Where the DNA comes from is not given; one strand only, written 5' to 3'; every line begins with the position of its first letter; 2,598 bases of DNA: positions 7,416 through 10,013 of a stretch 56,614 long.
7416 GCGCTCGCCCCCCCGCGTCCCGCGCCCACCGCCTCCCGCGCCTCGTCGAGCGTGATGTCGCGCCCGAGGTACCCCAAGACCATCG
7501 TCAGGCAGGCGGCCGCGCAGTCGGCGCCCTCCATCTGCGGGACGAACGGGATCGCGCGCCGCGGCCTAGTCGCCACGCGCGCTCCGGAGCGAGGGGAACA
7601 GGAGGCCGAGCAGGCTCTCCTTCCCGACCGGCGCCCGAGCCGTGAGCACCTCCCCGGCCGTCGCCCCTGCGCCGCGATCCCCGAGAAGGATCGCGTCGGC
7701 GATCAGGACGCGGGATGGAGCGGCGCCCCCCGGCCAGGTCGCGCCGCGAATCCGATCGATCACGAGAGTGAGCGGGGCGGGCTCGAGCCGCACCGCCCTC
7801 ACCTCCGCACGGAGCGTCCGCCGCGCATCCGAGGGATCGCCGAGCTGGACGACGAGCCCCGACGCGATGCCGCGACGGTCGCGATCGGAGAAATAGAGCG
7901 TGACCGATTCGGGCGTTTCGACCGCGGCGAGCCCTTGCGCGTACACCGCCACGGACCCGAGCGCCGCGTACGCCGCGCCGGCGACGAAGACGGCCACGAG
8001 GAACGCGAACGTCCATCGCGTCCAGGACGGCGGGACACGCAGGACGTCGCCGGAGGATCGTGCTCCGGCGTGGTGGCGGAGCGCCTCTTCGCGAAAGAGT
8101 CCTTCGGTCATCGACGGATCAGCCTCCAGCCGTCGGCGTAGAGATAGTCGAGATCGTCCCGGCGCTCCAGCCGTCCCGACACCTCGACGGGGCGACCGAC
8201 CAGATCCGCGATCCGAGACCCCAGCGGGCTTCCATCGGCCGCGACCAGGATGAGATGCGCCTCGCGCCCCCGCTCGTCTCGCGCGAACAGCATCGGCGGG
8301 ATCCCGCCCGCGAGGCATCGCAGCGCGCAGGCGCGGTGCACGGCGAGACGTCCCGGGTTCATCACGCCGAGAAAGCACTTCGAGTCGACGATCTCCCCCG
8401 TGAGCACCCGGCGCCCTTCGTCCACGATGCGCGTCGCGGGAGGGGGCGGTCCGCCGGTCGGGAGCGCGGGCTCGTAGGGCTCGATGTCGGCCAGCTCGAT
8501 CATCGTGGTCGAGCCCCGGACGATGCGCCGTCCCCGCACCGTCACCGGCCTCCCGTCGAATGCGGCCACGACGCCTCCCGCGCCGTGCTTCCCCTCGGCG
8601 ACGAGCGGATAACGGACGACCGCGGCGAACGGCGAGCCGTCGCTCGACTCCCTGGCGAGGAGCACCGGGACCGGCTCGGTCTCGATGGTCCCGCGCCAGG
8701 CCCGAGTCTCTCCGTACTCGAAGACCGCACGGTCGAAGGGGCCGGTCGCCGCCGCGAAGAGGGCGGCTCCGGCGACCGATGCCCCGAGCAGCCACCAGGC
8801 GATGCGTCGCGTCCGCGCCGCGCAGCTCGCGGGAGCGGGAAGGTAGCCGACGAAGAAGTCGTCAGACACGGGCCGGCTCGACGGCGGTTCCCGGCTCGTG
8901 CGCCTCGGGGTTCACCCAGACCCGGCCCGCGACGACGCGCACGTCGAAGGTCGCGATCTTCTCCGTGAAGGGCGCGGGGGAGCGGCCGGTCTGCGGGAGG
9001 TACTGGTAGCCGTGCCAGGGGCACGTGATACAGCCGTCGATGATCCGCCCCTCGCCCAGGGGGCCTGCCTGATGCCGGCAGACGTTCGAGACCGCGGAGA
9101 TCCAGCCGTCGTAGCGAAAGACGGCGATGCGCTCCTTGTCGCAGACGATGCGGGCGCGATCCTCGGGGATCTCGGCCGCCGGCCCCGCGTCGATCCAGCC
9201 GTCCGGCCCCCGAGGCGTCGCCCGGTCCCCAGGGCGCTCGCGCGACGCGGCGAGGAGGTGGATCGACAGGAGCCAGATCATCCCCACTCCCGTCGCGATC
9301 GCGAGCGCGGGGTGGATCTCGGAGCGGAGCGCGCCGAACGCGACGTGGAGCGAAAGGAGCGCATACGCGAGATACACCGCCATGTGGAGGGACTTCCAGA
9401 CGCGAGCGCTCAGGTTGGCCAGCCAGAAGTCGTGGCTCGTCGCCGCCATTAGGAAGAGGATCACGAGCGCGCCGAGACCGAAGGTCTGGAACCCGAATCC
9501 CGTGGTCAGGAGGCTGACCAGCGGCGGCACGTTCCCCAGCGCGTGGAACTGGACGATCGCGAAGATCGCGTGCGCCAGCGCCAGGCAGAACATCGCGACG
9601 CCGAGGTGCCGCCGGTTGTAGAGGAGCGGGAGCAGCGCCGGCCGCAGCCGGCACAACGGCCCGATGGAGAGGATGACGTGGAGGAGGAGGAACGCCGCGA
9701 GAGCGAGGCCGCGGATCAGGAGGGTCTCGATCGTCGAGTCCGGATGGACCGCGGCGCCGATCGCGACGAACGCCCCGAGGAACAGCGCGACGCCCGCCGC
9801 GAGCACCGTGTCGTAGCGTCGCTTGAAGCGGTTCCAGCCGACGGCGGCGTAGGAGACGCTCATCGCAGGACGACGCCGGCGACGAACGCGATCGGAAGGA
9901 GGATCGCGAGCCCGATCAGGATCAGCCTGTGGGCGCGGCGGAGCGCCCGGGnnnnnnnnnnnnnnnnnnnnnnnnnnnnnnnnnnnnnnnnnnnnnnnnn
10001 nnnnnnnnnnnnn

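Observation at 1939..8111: Candidate undescribed RiPP system: Cys-rich double-glycine peptides with an MdnC-like ATP-grasp, a C39-like/VKOR/thioredoxin oxidase and a C39 ABC exporter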

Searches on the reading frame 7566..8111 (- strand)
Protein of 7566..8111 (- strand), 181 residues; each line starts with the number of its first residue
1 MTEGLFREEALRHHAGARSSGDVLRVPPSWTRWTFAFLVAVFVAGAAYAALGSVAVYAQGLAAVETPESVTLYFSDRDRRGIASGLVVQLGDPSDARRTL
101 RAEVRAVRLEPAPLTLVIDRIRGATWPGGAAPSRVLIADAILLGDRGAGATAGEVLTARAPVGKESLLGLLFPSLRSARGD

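Call 3: search_protein_families(library=pfam, proteins=[window:7566-8111:-], max_evalue=0.01)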
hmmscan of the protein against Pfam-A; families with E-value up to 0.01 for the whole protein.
window:7566-8111:- (181 aa): 0 families

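Call 4: search_protein_families(library=ncbifam, proteins=[window:7566-8111:-], max_evalue=1)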
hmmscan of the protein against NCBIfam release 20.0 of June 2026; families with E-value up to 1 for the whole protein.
window:7566-8111:- (181 aa): 0 families

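Call 33: search_protein_families(library=pfam, proteins=[window:7566-8111:-], max_evalue=10)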
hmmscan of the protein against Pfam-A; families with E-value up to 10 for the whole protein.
window:7566-8111:- (181 aa): 0 families

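Call 97: search_solved_structures(query=A4, max_evalue=10, show_alignments=2)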
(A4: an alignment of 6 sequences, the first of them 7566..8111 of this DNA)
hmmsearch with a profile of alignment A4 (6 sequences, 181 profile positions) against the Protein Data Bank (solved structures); distinct sequences matched with E-value up to 10: 3.
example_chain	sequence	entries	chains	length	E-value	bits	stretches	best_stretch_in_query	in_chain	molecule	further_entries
4dk1_A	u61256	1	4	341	0.19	15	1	74-117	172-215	Putative MacA, Multidrug resistance protein mexA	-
1pdp_A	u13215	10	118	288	0.31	14.3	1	59-164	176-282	Baseplate structural protein Gp9 | PROTEIN (BACTERIOPHAGE T4 GENE PRODUCT 9 (GP9)) | Baseplate wedge protein gp9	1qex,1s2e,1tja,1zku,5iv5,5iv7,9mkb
4dk0_A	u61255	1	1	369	0.78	13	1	74-117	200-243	Putative MacA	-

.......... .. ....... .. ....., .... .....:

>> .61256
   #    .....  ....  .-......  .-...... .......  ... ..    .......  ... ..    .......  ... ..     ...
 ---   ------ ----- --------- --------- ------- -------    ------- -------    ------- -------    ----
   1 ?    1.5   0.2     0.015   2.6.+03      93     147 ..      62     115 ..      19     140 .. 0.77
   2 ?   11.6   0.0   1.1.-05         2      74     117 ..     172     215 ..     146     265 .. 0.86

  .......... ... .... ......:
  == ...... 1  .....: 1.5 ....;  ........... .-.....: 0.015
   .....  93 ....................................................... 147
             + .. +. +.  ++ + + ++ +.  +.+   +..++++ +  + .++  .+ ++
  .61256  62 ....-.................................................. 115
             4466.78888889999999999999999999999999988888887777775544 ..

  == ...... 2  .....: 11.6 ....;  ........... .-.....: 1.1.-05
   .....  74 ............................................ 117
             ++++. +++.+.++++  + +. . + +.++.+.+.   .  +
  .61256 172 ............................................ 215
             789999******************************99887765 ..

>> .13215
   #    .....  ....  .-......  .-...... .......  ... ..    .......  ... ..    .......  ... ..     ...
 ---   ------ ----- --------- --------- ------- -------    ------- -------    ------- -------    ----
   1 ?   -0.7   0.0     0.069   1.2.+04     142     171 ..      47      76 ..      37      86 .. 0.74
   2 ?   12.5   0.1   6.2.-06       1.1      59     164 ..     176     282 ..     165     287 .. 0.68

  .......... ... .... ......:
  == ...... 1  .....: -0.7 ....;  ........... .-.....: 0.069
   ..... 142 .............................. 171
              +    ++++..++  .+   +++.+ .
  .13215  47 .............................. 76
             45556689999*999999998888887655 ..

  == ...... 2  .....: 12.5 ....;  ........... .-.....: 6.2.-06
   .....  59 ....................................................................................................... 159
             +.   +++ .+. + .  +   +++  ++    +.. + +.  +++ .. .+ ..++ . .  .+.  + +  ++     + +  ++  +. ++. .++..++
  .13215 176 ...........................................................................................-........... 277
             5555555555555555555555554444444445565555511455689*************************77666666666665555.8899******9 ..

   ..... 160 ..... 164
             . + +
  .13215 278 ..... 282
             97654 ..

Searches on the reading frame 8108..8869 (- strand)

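Call 3: search_protein_families(library=pfam, proteins=[window:8108-8869:-], max_evalue=0.01)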
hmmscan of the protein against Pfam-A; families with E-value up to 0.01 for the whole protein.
window:8108-8869:- (253 aa): 1 family
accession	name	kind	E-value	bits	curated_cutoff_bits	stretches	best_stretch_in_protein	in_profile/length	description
PF19135.5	DUF5818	-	0.00071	19.5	27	0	98-132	26-57/57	Protein of unknown function (DUF5818)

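Call 33: search_protein_families(library=pfam, proteins=[window:8108-8869:-], max_evalue=10)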
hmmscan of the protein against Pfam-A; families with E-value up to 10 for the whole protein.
window:8108-8869:- (253 aa): 2 families
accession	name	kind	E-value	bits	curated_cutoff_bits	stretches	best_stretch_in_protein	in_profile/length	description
PF19135.5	DUF5818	-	0.00071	19.5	27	2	98-132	26-57/57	Protein of unknown function (DUF5818)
PF09990.14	DUF2231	-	0.11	13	26.4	1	20-52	34-65/139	Predicted membrane protein (DUF2231)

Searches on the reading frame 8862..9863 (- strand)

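Call 3: search_protein_families(library=pfam, proteins=[window:8862-9863:-], max_evalue=0.01)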
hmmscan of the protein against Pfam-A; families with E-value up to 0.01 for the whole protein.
window:8862-9863:- (333 aa): 4 families
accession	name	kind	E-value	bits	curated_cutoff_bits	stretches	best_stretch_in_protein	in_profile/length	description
PF00355.32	Rieske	-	5.2e-14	52.4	20.3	1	223-295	2-75/88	Rieske [2Fe-2S] domain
PF01794.25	Ferric_reduct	-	1.8e-10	41.4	28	1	53-170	3-120/121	Ferric reductase like transmembrane component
PF13806.12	Rieske_2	-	1.3e-08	35.2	27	1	223-318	2-104/104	Rieske-like [2Fe-2S] domain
PF22543.2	Rieske_4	-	3.1e-05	24.7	28.4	1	236-293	14-75/119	Soluble Rieske-type ferredoxin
